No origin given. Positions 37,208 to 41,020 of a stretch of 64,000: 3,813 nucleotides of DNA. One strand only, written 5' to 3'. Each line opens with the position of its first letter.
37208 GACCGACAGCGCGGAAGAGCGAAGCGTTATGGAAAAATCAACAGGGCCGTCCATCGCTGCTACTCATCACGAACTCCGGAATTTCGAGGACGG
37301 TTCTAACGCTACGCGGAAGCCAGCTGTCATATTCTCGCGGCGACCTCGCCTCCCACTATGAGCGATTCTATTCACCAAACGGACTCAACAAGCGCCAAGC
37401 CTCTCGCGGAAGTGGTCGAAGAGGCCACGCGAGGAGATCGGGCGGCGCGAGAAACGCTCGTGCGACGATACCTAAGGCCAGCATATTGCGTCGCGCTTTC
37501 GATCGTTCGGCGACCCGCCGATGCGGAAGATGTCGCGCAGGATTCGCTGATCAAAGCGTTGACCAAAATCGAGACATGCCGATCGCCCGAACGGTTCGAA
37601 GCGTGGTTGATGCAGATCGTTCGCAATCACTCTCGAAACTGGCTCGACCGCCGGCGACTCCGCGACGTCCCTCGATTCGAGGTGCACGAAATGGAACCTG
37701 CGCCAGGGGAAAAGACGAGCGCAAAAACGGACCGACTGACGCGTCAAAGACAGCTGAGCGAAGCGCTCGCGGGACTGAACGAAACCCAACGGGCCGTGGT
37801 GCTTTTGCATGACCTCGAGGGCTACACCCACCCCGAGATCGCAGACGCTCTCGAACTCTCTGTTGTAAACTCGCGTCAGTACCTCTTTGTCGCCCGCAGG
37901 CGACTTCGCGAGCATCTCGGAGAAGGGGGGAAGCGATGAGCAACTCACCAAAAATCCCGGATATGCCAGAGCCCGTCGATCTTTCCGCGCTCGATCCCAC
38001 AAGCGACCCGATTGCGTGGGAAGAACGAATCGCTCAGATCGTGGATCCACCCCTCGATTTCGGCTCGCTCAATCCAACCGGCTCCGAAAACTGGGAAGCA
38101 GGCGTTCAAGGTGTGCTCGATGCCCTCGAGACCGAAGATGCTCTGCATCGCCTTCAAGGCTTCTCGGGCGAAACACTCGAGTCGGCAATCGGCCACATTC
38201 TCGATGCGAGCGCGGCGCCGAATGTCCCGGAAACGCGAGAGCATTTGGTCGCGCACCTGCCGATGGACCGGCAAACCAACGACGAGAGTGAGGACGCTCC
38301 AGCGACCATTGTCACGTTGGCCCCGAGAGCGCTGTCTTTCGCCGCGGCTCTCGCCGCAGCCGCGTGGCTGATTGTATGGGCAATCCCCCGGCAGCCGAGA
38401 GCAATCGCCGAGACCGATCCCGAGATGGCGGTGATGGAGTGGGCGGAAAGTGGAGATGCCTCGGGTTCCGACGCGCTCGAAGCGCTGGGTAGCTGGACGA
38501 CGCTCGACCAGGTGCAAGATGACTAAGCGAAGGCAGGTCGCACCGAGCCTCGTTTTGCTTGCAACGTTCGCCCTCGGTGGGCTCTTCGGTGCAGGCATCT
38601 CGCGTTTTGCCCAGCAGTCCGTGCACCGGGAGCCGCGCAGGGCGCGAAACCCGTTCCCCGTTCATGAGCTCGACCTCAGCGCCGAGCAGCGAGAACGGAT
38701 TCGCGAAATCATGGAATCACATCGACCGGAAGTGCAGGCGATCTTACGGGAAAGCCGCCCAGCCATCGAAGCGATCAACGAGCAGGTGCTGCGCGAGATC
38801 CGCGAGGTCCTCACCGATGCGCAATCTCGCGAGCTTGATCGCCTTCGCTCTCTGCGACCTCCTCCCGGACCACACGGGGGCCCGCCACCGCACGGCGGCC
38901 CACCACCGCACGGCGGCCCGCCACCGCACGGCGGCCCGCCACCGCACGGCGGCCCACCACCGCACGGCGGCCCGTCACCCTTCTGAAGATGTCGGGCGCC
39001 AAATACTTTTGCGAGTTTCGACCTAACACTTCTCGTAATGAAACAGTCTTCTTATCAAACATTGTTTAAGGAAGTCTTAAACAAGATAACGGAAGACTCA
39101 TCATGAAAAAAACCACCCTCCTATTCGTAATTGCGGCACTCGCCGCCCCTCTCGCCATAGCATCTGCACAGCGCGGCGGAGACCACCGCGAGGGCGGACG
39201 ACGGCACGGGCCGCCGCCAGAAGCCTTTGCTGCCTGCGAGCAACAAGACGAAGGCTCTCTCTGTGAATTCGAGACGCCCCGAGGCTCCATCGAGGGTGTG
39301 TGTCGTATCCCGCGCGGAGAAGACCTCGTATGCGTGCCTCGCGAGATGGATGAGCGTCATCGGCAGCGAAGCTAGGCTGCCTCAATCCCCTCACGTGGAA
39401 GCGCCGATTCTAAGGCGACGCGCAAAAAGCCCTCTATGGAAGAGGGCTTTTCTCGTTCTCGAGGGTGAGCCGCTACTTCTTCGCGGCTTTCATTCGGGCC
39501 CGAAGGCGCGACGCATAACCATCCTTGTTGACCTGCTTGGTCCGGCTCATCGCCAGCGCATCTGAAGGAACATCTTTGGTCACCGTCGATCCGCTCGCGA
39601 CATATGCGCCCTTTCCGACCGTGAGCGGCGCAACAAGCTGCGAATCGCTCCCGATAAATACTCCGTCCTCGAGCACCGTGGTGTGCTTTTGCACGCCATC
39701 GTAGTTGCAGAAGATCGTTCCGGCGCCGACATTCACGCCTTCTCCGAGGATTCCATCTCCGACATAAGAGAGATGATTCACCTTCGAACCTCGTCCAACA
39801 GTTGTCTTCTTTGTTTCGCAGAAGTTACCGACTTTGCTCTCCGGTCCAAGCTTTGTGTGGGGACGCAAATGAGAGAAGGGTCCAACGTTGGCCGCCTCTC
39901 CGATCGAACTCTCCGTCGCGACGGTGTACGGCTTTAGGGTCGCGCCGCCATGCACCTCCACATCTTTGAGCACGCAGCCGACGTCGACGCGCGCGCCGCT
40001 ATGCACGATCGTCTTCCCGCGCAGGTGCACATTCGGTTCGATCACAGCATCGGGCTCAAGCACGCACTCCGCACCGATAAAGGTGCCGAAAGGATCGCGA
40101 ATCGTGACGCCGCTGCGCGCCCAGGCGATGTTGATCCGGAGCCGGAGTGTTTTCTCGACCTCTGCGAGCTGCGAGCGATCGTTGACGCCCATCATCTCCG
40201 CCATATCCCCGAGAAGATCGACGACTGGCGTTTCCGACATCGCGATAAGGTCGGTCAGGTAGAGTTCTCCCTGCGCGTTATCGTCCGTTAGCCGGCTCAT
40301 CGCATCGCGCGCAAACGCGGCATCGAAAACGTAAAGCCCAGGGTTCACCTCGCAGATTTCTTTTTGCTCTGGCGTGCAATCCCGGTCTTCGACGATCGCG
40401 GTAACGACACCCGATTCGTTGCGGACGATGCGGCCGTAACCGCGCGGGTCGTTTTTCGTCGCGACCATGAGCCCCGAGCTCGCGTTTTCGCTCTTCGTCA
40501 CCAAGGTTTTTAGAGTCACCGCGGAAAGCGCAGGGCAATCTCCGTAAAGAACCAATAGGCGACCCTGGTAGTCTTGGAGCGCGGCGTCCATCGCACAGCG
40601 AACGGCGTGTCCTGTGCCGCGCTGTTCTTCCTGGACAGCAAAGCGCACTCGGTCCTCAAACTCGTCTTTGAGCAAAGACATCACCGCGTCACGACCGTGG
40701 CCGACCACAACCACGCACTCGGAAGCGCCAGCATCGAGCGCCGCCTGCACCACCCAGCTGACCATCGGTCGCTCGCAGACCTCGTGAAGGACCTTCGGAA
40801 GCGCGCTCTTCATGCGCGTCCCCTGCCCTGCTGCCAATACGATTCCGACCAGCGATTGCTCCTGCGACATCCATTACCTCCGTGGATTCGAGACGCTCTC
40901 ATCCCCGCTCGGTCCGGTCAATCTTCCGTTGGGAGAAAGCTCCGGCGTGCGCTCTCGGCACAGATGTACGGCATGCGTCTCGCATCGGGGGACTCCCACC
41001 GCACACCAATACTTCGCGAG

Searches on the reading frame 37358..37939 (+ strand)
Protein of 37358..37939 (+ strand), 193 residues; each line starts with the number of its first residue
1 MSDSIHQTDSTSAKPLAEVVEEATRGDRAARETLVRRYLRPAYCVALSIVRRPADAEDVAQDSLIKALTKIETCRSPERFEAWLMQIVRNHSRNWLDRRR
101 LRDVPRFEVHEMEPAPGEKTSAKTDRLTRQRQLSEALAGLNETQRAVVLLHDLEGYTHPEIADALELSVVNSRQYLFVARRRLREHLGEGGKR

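Call 34: search_protein_families(library=pfam, proteins=[window:37358-37939:+], max_evalue=0.001)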
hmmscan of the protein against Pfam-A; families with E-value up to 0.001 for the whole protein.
window:37358-37939:+ (193 aa): 4 families
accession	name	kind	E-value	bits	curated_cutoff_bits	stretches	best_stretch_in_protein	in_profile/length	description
PF04542.20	Sigma70_r2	-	4.7e-15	55.6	24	1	34-100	1-69/71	Sigma-70 region 2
PF08281.18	Sigma70_r4_2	-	1.9e-14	53.5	25.7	1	131-183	2-54/54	Sigma-70, region 4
PF04545.22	Sigma70_r4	-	4.4e-08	33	24.1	1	136-185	1-50/50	Sigma-70, region 4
PF07638.17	Sigma70_ECF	-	2.8e-06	27.8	21.1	1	19-187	7-183/185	ECF sigma factor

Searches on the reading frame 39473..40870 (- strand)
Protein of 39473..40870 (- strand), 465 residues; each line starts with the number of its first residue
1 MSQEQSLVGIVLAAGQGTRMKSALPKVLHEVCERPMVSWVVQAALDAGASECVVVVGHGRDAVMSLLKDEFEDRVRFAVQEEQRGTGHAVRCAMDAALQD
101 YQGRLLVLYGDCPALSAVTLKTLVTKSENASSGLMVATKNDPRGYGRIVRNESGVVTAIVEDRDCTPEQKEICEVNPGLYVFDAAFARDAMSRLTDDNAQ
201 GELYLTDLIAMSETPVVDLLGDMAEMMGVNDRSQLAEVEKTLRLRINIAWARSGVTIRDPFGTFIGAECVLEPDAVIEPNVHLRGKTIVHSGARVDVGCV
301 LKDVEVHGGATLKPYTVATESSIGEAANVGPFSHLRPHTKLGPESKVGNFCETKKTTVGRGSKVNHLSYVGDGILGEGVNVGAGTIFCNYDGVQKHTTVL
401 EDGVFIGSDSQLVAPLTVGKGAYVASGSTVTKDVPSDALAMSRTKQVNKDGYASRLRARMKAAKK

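Call 34: search_protein_families(library=pfam, proteins=[window:39473-40870:-], max_evalue=0.001)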
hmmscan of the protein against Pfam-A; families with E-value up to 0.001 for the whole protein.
window:39473-40870:- (465 aa): 8 families
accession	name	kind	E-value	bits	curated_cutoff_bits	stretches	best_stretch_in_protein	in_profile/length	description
PF00132.30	Hexapep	-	4.3e-23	80.4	27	2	398-432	2-36/36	Bacterial transferase hexapeptide (six repeats)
PF12804.13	NTP_transf_3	-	3.6e-20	73.2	27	1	9-144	1-128/160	MobA-like NTP transferase domain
PF00483.29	NTP_transferase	-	6.1e-17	62.5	21.2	1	9-209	2-206/245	Nucleotidyl transferase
PF01128.25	IspD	-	3.9e-10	40.3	27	1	9-137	3-127/221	2-C-methyl-D-erythritol 4-phosphate cytidylyltransferase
PF25084.1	LbH_EIF2B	-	7.9e-07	29.5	54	0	333-407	16-94/105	EIF2B subunit epsilon LbH domain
PF02348.25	CTP_transf_3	-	2.1e-06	28.1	22.6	1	9-142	2-128/217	Cytidylyltransferase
PF14602.12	Hexapep_2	-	2.7e-05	24.2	27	0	399-432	3-34/34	Hexapeptide repeat of succinyl-transferase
PF24894.1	Hexapep_GlmU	-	0.00028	21.4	23.3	0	283-330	37-84/104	GlmU-like, C-terminal hexapeptide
